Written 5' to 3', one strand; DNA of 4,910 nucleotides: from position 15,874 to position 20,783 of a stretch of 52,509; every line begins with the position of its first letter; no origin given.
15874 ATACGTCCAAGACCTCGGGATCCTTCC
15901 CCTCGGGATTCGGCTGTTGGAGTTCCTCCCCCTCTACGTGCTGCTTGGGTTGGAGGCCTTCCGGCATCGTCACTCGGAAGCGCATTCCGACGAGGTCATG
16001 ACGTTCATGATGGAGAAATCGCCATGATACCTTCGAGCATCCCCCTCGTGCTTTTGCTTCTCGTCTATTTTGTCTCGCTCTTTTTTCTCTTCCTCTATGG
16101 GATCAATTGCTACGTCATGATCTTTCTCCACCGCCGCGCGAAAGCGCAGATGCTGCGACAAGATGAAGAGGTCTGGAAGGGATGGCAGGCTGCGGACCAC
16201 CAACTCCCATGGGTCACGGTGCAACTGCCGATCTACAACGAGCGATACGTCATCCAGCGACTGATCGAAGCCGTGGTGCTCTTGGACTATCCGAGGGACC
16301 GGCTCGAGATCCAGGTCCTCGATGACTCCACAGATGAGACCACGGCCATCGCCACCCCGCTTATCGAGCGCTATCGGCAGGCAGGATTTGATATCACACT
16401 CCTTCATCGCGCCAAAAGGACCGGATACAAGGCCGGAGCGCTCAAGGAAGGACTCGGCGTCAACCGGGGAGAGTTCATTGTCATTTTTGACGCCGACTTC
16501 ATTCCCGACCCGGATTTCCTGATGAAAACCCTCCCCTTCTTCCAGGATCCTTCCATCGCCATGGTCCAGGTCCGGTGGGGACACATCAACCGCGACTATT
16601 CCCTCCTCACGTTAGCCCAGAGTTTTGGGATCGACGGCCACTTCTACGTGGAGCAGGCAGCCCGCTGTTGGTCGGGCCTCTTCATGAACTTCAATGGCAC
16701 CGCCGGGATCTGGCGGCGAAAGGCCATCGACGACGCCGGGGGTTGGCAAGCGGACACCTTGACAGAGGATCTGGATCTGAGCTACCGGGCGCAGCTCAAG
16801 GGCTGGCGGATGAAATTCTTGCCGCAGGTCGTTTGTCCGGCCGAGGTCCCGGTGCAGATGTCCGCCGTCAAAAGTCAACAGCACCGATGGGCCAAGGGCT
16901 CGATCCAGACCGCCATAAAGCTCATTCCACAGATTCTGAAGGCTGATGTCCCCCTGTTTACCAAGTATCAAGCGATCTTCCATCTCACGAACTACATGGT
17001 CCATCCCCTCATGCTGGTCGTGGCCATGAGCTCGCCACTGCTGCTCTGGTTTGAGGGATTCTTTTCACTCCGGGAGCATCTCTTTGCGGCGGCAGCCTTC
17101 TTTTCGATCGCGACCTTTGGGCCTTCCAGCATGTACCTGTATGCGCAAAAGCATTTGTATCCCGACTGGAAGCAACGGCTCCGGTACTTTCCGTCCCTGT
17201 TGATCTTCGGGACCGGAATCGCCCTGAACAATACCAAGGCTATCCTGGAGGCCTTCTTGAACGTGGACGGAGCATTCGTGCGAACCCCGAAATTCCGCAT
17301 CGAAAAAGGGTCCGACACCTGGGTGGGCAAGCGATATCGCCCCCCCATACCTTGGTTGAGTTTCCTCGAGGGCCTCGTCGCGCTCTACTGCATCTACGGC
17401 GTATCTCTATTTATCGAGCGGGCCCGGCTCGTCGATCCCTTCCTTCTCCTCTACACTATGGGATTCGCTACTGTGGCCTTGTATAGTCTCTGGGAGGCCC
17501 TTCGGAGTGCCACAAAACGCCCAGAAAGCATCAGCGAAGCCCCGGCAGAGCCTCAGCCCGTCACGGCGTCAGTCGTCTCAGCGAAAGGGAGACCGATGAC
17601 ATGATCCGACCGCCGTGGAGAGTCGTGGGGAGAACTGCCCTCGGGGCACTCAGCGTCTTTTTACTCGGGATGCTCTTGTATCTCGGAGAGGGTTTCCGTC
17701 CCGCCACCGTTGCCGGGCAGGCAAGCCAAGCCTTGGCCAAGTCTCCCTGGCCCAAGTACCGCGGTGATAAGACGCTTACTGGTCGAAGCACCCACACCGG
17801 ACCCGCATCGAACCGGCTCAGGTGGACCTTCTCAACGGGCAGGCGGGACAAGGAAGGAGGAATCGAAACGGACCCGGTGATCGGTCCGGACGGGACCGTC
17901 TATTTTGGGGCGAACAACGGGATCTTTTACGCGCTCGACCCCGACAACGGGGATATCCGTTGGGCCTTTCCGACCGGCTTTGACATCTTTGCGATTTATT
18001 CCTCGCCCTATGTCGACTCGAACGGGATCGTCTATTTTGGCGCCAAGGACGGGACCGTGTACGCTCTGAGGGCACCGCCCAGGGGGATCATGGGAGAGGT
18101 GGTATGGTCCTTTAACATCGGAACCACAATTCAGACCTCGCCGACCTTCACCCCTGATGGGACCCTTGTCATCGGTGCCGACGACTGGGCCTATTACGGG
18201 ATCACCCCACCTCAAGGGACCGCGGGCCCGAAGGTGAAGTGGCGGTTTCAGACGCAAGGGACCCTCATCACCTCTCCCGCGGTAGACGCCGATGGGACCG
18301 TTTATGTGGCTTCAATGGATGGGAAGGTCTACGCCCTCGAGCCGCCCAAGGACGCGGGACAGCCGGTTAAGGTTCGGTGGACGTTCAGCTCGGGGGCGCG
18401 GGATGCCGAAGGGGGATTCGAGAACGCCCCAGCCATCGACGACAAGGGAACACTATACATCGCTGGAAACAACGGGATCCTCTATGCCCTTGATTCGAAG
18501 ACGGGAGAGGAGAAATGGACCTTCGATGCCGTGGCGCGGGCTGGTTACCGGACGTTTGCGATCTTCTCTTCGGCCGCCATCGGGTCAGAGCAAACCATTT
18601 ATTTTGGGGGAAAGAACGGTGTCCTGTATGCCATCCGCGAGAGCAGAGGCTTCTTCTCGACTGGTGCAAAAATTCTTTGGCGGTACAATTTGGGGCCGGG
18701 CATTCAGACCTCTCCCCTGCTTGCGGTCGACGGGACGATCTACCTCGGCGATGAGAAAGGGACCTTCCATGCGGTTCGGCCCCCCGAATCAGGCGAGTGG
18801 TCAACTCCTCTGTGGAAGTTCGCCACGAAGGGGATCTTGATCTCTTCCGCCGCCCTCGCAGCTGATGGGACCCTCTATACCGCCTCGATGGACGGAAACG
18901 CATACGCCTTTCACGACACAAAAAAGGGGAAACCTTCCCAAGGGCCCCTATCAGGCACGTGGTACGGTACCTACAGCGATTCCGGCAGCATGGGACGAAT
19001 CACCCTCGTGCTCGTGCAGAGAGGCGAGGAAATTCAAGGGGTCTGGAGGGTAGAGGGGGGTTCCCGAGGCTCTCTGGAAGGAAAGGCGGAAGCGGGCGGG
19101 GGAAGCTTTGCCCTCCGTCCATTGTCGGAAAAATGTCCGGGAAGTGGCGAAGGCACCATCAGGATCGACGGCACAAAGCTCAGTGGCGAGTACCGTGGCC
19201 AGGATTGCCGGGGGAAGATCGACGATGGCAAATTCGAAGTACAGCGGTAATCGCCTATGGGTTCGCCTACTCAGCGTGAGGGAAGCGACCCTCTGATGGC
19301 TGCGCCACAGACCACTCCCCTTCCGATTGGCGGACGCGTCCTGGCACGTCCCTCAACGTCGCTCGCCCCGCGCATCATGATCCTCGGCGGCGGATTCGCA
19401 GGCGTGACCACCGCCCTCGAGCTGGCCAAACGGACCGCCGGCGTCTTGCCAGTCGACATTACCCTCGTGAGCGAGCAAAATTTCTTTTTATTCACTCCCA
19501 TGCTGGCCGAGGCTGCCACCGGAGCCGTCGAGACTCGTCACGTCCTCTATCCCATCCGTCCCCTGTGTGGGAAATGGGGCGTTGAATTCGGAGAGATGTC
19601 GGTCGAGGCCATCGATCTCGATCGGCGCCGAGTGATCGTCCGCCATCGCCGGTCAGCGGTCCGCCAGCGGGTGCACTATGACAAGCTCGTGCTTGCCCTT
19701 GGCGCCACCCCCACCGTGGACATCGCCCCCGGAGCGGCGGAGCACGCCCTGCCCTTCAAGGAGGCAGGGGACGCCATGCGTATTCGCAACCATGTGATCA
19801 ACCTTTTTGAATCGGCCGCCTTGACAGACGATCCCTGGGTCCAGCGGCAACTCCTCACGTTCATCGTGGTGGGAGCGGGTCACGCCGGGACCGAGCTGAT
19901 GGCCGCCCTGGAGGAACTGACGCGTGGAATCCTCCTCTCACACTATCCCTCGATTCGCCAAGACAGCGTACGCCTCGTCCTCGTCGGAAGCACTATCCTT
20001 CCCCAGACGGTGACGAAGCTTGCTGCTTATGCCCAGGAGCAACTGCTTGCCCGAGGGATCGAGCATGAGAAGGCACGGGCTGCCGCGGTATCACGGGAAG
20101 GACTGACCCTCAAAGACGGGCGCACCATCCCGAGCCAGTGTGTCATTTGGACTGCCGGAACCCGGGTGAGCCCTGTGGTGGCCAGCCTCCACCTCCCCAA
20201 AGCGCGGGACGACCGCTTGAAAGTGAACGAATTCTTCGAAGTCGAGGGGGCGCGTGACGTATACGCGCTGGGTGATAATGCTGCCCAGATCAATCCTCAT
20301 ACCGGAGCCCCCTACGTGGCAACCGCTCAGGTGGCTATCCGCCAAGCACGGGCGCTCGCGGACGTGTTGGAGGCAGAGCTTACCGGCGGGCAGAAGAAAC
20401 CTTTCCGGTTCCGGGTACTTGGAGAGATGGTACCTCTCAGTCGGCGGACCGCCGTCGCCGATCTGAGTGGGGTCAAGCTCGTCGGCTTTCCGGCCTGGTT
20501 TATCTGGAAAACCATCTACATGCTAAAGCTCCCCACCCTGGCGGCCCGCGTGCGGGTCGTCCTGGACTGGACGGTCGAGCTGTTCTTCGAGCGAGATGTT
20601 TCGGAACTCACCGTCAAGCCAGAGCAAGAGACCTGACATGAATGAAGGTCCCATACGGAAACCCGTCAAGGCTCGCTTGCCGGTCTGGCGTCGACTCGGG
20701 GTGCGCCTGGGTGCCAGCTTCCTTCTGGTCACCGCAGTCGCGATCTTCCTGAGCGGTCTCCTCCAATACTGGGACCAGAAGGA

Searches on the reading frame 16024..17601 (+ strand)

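Call 29: search_protein_families(library=pfam, proteins=[window:16024-17601:+], max_evalue=0.001)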
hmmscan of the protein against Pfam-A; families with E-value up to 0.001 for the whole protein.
window:16024-17601:+ (526 aa): 4 families
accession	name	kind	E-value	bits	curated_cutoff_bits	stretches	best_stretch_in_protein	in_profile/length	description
PF13641.12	Glyco_tranf_2_3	-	1.6e-27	97.5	27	1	64-292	3-230/230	Glycosyltransferase like family 2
PF13632.12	Glyco_trans_2_3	-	1.2e-22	81.1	27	1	151-341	1-192/198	Glycosyl transferase family group 2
PF00535.33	Glycos_transf_2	-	1.7e-19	70.8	23.3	1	66-234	2-163/168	Glycosyl transferase family 2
PF13506.12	Glyco_transf_21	-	1.6e-10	41.1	21.7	1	130-291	12-174/174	Glycosyl transferase family 21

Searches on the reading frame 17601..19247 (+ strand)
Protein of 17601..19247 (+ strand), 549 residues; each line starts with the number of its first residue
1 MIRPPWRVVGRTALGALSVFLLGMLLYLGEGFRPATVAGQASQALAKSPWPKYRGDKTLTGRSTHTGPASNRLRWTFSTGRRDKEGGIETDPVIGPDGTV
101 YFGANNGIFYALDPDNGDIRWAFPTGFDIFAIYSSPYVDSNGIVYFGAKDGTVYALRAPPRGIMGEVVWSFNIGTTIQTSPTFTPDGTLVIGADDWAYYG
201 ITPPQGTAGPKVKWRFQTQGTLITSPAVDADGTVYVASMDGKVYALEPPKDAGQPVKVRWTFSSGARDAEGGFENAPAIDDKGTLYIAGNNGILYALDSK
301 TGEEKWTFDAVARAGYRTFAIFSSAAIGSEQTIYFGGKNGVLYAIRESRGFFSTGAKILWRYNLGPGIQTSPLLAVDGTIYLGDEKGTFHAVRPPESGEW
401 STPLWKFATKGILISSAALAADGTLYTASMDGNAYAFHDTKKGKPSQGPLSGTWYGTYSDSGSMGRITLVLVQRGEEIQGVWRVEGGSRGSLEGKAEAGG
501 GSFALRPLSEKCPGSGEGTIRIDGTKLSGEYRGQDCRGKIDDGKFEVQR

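Call 29: search_protein_families(library=pfam, proteins=[window:17601-19247:+], max_evalue=0.001)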
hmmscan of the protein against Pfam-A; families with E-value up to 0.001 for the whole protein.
window:17601-19247:+ (549 aa): 7 families
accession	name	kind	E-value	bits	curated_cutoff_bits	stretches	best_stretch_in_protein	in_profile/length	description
PF13570.13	Beta-prop_ACSF4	-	1.6e-36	126.8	133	3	134-250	53-164/329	Beta-alanine-activating enzyme, beta-propeller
PF13360.13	PQQ_2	-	1.5e-22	80.9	27.6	1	149-393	1-223/233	Outer membrane protein assembly factor BamB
PF01011.28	PQQ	-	2.7e-12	46.7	26.7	1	257-350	28-134/595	Glucose/ethanol/alcohol dehydrogenase, beta-propeller domain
PF20067.5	SSL_N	-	7.4e-08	32.6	18.9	0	227-244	27-44/46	Strictosidine synthase-like, N-terminal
PF14517.12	Tachylectin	-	9.3e-08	32.6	29.8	0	227-324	87-185/230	Tachylectin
PF25292.1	Beta-prop_CGLA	-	0.00028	20.9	26.8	0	282-312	44-73/316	Lambda-carrageenase beta-propeller domain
PF07676.18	PD40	-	0.00055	20.3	20.9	0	177-189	10-22/38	WD40-like Beta Propeller Repeat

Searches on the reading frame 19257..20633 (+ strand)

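Call 29: search_protein_families(library=pfam, proteins=[window:19257-20633:+], max_evalue=0.001)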
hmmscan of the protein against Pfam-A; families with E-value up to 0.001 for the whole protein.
window:19257-20633:+ (459 aa): 4 families
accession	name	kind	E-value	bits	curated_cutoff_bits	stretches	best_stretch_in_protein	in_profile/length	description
PF07992.20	Pyr_redox_2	-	2.2e-36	126.2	26.1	1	39-364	2-291/291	Pyridine nucleotide-disulphide oxidoreductase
PF22366.1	NDH2_C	-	4e-08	33.8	27.7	1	397-447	11-62/62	NDH2 C-terminal domain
PF01134.28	GIDA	-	4.9e-06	26.3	22.1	0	202-218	2-18/391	Glucose inhibited division protein A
PF01266.30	DAO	-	0.00093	19.3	27.9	1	40-74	2-31/353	FAD dependent oxidoreductase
